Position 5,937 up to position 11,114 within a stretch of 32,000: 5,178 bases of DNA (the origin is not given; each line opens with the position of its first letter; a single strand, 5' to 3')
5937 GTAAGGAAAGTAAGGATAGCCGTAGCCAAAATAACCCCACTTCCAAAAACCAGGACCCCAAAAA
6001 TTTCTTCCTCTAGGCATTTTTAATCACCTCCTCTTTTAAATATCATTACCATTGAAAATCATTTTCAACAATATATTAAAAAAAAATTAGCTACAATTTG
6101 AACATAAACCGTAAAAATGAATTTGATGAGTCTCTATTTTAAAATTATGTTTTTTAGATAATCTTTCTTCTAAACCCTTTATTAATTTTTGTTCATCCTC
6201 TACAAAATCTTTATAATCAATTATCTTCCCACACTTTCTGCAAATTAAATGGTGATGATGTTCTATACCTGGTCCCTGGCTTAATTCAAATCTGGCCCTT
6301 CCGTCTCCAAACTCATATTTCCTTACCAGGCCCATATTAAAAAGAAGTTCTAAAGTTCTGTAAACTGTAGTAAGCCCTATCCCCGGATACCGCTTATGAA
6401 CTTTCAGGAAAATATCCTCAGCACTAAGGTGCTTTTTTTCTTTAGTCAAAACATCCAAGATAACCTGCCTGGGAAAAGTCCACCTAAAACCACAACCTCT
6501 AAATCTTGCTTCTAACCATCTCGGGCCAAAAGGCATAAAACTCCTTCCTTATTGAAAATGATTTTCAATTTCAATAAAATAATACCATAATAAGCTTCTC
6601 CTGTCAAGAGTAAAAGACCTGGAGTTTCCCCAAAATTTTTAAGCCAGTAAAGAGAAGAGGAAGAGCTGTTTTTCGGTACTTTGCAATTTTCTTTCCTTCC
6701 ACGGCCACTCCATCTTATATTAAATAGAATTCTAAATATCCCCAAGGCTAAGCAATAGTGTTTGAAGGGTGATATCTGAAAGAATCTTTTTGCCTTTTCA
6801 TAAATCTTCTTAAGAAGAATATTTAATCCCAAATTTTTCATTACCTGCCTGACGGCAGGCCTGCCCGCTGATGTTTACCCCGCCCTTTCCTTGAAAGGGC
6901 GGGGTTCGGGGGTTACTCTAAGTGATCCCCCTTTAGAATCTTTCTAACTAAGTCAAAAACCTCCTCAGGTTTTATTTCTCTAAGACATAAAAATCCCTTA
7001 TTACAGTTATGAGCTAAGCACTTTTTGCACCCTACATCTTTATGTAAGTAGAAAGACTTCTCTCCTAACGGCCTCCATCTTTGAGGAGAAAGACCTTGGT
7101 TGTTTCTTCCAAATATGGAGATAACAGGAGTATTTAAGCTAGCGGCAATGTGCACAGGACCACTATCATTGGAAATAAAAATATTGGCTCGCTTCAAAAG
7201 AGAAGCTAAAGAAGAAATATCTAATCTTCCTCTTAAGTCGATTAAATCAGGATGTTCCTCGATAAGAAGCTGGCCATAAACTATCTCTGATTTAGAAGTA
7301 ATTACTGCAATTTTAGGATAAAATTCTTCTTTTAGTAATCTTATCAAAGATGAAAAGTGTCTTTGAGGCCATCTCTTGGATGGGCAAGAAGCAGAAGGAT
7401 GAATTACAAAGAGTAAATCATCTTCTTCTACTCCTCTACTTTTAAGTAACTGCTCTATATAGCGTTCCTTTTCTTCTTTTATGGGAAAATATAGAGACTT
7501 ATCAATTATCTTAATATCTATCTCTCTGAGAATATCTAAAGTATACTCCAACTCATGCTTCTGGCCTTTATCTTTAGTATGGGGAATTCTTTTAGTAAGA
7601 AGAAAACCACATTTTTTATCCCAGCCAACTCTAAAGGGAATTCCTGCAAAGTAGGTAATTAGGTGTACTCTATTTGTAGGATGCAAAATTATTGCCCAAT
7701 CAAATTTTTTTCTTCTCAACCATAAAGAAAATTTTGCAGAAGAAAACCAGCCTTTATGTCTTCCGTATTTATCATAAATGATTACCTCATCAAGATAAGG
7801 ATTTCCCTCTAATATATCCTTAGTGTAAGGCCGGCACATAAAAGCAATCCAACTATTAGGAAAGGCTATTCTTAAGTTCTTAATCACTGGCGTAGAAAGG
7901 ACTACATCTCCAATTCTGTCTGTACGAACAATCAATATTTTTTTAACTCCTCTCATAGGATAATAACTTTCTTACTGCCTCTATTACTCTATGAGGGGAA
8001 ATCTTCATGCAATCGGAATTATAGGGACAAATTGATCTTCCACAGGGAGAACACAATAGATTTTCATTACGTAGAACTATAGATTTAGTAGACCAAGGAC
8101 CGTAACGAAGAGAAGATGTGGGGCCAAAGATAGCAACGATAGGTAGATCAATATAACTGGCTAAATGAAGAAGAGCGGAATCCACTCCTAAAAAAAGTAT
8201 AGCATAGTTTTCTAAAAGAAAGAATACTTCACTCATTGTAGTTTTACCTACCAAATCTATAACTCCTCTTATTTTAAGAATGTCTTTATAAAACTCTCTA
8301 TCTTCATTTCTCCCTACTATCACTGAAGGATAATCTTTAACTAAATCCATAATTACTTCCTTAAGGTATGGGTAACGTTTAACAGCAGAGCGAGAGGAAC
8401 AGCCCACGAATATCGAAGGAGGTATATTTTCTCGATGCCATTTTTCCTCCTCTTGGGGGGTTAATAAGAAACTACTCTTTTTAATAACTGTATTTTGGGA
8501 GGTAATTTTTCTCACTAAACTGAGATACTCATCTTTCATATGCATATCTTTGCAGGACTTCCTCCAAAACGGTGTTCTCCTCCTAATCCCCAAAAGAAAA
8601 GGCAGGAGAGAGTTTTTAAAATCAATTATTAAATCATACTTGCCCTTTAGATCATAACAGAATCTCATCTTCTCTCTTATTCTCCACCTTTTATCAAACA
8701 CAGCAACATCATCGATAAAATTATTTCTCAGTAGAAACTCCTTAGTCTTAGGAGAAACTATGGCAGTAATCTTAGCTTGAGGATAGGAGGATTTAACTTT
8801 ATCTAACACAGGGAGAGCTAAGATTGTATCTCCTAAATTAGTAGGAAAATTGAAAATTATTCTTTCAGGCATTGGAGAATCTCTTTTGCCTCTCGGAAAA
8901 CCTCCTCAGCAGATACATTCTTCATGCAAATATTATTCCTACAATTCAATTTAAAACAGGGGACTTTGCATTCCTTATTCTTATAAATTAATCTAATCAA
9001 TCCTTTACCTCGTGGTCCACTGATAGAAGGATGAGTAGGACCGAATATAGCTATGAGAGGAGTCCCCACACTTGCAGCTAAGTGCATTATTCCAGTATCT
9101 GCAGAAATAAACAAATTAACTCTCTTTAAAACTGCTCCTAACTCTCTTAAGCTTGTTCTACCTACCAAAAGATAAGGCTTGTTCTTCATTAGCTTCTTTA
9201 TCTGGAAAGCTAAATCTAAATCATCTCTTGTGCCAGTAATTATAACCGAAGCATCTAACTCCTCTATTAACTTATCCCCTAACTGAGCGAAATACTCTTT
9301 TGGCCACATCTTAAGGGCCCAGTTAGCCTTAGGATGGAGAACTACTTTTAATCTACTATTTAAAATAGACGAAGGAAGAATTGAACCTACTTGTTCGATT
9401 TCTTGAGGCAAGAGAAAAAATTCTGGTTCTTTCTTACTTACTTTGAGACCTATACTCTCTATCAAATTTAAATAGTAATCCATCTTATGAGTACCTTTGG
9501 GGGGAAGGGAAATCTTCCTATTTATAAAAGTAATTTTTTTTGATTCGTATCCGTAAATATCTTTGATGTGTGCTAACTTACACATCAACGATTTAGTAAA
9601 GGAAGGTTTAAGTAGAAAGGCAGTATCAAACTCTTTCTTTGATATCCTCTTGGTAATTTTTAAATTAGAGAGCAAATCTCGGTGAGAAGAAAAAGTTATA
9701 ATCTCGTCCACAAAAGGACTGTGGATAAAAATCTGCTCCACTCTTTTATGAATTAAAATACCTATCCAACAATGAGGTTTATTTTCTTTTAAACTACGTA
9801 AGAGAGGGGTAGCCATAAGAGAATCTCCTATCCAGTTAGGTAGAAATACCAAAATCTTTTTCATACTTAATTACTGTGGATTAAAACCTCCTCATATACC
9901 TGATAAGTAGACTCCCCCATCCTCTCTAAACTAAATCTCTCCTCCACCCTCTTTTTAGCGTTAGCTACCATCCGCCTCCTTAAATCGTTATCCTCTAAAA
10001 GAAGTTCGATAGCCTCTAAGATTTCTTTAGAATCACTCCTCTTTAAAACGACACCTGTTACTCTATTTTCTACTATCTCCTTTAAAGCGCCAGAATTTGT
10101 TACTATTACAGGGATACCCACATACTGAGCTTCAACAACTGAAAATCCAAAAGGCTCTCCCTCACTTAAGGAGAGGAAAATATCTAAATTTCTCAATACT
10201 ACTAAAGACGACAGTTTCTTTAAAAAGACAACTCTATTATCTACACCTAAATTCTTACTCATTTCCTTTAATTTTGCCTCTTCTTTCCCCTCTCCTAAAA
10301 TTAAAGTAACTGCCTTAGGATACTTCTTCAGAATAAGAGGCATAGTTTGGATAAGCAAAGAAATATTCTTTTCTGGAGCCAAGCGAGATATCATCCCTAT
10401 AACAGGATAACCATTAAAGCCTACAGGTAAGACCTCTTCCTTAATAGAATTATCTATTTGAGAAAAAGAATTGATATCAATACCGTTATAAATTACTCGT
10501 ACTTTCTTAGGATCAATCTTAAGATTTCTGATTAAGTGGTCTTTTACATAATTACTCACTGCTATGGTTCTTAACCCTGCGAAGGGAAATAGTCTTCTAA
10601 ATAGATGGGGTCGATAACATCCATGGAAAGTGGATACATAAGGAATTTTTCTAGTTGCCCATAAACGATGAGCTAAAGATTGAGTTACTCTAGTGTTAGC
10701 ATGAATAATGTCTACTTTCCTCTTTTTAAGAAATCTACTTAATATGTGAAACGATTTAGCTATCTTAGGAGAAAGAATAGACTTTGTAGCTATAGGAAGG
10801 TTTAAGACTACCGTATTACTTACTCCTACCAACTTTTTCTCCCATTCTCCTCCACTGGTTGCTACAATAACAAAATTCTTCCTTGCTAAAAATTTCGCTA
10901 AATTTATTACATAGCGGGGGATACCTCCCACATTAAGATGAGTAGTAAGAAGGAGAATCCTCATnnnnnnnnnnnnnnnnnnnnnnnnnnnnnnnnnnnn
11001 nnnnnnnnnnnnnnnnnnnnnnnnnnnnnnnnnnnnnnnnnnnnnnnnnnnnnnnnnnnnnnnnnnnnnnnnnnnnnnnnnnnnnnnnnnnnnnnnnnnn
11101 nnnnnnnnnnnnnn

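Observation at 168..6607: Fur-gated 13-gene operon linking NifX-like, ferredoxin, MinD-ferredoxin and Mrp proteins to low-complexity coiled-coil proteins: candidate uncharacterised metallocluster system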

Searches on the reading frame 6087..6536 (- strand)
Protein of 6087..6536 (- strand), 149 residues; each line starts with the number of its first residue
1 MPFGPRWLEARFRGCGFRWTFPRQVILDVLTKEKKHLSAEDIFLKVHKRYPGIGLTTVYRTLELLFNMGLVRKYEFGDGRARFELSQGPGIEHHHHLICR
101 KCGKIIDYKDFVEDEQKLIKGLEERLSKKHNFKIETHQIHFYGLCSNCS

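Call 3: search_protein_families(library=pfam, proteins=[window:6087-6536:-], max_evalue=0.01)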
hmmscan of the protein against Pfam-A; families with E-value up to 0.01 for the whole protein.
window:6087-6536:- (149 aa): 2 families
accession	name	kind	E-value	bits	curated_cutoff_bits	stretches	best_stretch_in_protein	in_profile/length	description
PF01475.25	FUR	-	2.2e-35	121.9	23.1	1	16-142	3-121/121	Ferric uptake regulator family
PF08461.16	HTH_12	-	0.0024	18.2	21.4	1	26-76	3-53/66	Ribonuclease R winged-helix domain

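Call 11: search_protein_families(library=ncbifam, proteins=[window:6087-6536:-], max_evalue=0.01)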
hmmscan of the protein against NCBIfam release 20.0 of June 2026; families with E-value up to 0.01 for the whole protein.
window:6087-6536:- (149 aa): 10 families
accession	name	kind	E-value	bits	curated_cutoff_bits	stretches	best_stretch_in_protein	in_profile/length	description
NF051892.1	TransRegFurBacil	equivalog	3.6e-38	131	220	1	10-148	10-143/149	ferric iron uptake transcriptional regulator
NF006999.0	PRK09462.1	equivalog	2e-27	95.6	146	1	13-147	9-135/148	ferric iron uptake transcriptional regulator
NF052545.1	TransRegPerRClab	equivalog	1.6e-25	89.7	180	1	12-148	8-134/138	transcriptional regulator PerR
NF051891.1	TransRegFurHelico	equivalog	9.1e-20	71.1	200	1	18-149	24-146/148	ferric iron uptake transcriptional regulator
NF047406.1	TransRegPerRTherm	equivalog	8.7e-18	64.8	200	1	18-148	5-125/130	manganese-dependent transcriptional regulator PerR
NF047462.1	FUR_perox_PerRA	exception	4.4e-11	43.4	200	1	16-136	16-132/142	peroxide-responsive transcriptional repressor PerRA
NF008646.0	PRK11639.1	equivalog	2e-09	37.4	167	1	17-148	22-146/171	zinc uptake transcriptional repressor Zur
NF045678.1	TransRegIrrA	equivalog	3.9e-09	36.5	150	1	9-109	10-107/138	iron response transcriptional regulator IrrA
NF045677.1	FeRespRegIrr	equivalog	1.3e-08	35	170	1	12-110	4-99/127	Fur family transcriptional regulator Irr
NF047461.1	FUR_perox_PerRB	exception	5.8e-08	32.7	250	1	6-109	15-115/143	peroxide-responsive transcriptional repressor PerRB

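Call 43: search_solved_structures(query=window:6087-6536:-, max_evalue=0.00001, show_alignments=3)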
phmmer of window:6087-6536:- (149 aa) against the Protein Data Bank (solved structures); distinct sequences matched with E-value up to 0.00001: 24.
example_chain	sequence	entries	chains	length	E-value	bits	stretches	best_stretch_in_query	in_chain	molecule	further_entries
9ire_A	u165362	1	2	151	6.3e-29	104.2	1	12-148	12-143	Ferric uptake regulation protein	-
6d57_A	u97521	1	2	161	1.8e-22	83.2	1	12-149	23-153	Ferric uptake regulation protein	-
4ets_A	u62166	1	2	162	1.9e-22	83.1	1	12-149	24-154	Ferric uptake regulation protein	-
8j6w_A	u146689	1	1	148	3.8e-22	82.1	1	13-146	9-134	Ferric uptake regulation protein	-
2w57_A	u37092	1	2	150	8.6e-22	81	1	13-147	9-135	FERRIC UPTAKE REGULATION PROTEIN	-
2fe3_A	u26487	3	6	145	3.5e-19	72.5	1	13-149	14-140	Peroxide operon regulator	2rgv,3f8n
5fd6_A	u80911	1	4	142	3.9e-19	72.3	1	12-144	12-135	Ferric uptake regulation protein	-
5fd5_A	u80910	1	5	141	4.1e-19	72.3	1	12-144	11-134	Ferric uptake regulation protein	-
4ray_A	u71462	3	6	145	4.9e-19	72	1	9-144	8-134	DNA-binding transcriptional dual regulator of siderophore biosynthesis and transport(Fur f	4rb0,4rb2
4raz_A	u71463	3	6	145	5.8e-19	71.8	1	8-144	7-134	DNA-binding transcriptional dual regulator of siderophore biosynthesis and transport(Fur f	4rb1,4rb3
1mzb_A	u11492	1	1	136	9e-17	64.7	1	11-119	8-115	ferric uptake regulation protein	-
3eyy_A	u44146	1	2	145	1.7e-16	63.8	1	11-149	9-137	Putative iron uptake regulatory protein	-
2o03_A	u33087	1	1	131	2.2e-16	63.4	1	15-148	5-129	probable Zinc uptake regulation protein FurB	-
5nbc_A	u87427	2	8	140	1.8e-15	60.4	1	13-147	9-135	Ferric uptake regulation protein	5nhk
6h1c_A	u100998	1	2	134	2e-15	60.3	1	11-119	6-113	Ferric uptake regulation protein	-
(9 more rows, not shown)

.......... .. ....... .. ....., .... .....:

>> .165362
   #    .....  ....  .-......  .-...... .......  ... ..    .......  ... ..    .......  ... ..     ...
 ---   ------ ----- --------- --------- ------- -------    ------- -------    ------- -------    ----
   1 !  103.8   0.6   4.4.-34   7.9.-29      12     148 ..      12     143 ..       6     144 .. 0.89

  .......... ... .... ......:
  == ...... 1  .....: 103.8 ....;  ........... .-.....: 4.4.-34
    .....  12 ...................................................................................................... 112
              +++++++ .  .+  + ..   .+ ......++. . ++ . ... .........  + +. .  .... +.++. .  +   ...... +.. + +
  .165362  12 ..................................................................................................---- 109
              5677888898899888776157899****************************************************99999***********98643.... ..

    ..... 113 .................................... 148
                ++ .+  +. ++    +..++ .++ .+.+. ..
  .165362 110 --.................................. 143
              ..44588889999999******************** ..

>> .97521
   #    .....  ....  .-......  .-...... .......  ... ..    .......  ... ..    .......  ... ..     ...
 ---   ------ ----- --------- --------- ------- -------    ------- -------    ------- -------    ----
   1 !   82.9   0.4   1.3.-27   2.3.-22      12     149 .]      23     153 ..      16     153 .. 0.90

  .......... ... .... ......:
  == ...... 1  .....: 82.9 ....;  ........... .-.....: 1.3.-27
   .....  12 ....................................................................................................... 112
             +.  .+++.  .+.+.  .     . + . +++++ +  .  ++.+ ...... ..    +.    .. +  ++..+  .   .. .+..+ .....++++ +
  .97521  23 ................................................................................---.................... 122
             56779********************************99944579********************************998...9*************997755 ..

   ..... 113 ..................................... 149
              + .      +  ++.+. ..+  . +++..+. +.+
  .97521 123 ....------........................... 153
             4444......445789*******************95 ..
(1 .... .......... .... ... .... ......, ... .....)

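Call 55: find_related_loci(query=A3, collection=metagenome_contigs, flank=6000)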
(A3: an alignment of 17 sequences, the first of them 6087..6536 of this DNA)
Query A3 (149 aa) in metagenome_contigs; peptide patterns used: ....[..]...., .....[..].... (x = any residue, [..] = any of these).
600 stretches matched a pattern (row limit reached: there are more); 597 encode a relative of the query (tblastn E <= 1e-3); the best 80 are kept; 80 distinct loci.
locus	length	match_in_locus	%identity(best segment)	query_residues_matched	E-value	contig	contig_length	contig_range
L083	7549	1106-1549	62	4-149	5e-61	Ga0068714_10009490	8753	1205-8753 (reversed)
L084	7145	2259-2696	61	6-149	1e-60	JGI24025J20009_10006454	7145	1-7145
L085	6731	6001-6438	62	4-148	9e-60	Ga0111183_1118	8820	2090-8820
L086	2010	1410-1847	61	4-148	1e-60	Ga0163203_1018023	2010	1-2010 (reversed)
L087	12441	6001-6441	59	4-149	2e-58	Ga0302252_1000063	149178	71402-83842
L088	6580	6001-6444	55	1-149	2e-58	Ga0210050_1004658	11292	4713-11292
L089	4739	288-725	58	4-149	2e-57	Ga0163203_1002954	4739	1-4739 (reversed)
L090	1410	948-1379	60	4-146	3e-60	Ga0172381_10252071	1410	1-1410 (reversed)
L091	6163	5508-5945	57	4-148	1e-57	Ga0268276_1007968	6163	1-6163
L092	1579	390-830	54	4-149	7e-59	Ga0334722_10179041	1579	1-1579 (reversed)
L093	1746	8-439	56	7-149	1e-57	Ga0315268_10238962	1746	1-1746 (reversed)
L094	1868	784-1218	58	3-148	6e-57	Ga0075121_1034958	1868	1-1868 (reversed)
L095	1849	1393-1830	57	4-148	9e-57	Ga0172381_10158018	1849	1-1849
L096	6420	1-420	57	10-148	3e-55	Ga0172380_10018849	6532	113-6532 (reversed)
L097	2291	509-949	53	1-148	1e-53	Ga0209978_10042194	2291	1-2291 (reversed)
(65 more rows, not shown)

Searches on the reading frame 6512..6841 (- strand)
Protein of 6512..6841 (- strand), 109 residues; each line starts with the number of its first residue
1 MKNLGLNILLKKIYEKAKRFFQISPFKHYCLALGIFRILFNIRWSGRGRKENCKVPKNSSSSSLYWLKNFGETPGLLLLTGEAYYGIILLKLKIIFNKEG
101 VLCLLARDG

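Call 4: search_protein_families(library=pfam, proteins=[window:6512-6841:-], max_evalue=0.01)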
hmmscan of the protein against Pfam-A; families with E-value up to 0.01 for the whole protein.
window:6512-6841:- (109 aa): 0 families

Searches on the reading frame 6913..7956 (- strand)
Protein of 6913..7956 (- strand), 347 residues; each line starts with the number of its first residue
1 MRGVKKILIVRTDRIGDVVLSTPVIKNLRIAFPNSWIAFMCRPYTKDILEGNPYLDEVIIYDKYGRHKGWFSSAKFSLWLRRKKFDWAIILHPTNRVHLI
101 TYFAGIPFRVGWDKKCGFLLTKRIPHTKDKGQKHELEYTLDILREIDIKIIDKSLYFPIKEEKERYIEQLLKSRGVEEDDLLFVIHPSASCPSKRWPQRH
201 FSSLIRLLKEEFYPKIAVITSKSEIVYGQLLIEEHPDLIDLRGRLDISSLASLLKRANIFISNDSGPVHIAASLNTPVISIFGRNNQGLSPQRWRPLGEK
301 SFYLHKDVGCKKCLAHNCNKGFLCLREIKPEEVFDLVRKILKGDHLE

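Call 4: search_protein_families(library=pfam, proteins=[window:6913-7956:-], max_evalue=0.01)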
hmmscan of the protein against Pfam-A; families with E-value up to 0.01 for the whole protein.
window:6913-7956:- (347 aa): 2 families
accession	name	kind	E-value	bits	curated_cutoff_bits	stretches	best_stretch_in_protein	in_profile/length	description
PF01075.23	Glyco_transf_9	-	3.8e-35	121.8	22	1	80-319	8-242/247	Glycosyltransferase family 9 (heptosyltransferase)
PF02350.25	Epimerase_2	-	0.0034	16.7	30.6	1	165-281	168-284/347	UDP-N-acetylglucosamine 2-epimerase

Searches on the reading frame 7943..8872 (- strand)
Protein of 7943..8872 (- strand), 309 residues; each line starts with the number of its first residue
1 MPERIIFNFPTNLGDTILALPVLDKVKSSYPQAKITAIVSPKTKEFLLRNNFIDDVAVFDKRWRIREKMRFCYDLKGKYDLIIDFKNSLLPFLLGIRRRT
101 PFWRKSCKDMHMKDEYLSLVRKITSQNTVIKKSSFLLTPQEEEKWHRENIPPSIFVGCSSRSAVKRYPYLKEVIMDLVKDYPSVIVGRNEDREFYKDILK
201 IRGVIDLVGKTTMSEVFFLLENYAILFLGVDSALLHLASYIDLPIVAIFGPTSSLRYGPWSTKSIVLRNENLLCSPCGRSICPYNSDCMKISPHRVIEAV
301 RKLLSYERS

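Call 52: search_protein_families(library=pfam, proteins=[window:7943-8872:-], max_evalue=0.000001)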
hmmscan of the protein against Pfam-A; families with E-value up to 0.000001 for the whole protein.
window:7943-8872:- (309 aa): 1 family
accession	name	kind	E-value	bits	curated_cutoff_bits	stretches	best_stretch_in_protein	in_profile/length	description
PF01075.23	Glyco_transf_9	-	2.7e-17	63.4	22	1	110-284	62-243/247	Glycosyltransferase family 9 (heptosyltransferase)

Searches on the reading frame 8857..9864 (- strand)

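Call 52: search_protein_families(library=pfam, proteins=[window:8857-9864:-], max_evalue=0.000001)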
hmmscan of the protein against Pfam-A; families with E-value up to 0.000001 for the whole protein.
window:8857-9864:- (335 aa): 1 family
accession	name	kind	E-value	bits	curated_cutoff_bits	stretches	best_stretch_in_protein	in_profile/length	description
PF01075.23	Glyco_transf_9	-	1.2e-35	123.5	22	1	69-310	3-243/247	Glycosyltransferase family 9 (heptosyltransferase)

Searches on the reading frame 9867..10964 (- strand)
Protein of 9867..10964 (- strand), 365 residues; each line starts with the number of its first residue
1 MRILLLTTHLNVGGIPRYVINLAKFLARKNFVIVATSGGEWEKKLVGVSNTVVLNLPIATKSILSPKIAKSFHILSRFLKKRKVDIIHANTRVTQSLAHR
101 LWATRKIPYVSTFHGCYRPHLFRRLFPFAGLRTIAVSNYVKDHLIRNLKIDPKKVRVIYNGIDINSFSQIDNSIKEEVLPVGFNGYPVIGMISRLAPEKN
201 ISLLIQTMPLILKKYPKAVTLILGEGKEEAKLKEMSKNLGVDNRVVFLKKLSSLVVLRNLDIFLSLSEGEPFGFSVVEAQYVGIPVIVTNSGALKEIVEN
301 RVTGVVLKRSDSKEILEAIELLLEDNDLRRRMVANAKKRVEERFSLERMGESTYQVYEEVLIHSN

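Call 52: search_protein_families(library=pfam, proteins=[window:9867-10964:-], max_evalue=0.000001)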
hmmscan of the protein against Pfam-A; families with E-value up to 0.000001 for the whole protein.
window:9867-10964:- (365 aa): 4 families
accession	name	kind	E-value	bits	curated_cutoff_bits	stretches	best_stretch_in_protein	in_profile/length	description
PF00534.26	Glycos_transf_1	-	4.7e-39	134.1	26.4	1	184-339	13-172/172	Glycosyl transferases group 1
PF13439.12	Glyco_transf_4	-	3e-27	96.2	28.5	1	12-165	1-169/170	Glycosyltransferase Family 4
PF13692.12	Glyco_trans_1_4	-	9.7e-27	94.4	27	1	187-325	2-142/142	Glycosyl transferases group 1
PF13579.12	Glyco_trans_4_4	-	3.9e-10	40.7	29.7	1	13-161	1-158/158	Glycosyl transferase 4-like domain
